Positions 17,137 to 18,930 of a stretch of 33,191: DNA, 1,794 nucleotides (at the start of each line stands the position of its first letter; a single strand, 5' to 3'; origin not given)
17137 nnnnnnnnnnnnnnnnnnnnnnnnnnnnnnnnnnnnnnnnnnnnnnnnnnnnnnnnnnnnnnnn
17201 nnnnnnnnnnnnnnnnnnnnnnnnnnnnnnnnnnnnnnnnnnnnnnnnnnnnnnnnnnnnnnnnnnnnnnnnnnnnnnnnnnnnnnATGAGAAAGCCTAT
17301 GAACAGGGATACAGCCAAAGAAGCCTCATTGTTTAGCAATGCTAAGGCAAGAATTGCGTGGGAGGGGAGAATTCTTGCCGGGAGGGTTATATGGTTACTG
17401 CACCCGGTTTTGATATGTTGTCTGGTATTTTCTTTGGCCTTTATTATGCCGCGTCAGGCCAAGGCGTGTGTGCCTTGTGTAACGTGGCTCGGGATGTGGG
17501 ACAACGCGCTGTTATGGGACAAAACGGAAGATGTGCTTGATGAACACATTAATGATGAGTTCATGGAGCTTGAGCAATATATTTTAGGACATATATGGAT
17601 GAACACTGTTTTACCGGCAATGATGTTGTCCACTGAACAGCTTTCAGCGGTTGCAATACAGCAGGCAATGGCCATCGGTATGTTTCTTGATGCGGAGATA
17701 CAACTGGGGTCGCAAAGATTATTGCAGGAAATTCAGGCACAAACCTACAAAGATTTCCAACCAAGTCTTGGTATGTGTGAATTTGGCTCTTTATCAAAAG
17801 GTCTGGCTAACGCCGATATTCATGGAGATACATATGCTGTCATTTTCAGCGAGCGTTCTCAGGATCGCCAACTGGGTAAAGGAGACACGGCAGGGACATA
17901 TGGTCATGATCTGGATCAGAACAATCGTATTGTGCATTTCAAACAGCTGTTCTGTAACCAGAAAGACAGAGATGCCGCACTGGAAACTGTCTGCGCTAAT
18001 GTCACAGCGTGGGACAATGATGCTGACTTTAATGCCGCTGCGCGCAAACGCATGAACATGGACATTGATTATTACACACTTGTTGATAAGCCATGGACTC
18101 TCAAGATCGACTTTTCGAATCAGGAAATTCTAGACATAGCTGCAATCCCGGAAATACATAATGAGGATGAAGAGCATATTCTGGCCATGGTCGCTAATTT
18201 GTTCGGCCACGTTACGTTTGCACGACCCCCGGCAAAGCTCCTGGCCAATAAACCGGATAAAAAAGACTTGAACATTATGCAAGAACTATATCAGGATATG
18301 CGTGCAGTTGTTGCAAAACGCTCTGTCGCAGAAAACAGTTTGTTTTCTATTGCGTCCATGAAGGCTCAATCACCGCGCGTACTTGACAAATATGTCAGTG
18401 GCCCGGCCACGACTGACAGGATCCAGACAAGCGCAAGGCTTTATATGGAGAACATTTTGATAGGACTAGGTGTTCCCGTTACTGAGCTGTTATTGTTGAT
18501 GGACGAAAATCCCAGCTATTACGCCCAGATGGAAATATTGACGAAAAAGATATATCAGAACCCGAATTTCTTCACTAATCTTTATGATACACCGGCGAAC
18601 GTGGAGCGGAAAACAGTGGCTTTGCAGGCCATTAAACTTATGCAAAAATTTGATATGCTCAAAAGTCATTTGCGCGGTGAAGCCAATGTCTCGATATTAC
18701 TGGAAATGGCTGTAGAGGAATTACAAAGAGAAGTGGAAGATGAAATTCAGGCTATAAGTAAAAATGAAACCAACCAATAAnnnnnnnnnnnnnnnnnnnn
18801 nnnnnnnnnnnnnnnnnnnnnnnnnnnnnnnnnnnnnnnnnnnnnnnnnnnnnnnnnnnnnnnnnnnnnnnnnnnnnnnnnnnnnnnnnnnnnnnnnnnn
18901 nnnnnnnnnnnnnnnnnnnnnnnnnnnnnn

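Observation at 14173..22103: Tandem array of five divergent paralogues of an unrecognised secreted protein family at the junction of the two T4BSS core operons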

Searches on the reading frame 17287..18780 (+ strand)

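Call 4: search_protein_families(library=pfam, proteins=[window:17287-18780:+], max_evalue=1)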
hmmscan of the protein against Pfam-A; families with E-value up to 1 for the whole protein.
window:17287-18780:+ (497 aa): 0 families

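Call 5: search_protein_families(library=ncbifam, proteins=[window:17287-18780:+], max_evalue=1)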
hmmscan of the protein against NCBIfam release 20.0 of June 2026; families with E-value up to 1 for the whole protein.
window:17287-18780:+ (497 aa): 1 family
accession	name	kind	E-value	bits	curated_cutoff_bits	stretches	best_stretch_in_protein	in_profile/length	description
TIGR03462.1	CarR_dom_SF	subfamily_domain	0.14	12.7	39.4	1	35-79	8-53/89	lycopene cyclase domain-containing protein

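Call 10: search_protein_families(library=phrogs, proteins=[window:17287-18780:+], max_evalue=1)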
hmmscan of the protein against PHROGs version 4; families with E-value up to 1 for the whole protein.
window:17287-18780:+ (497 aa): 0 families
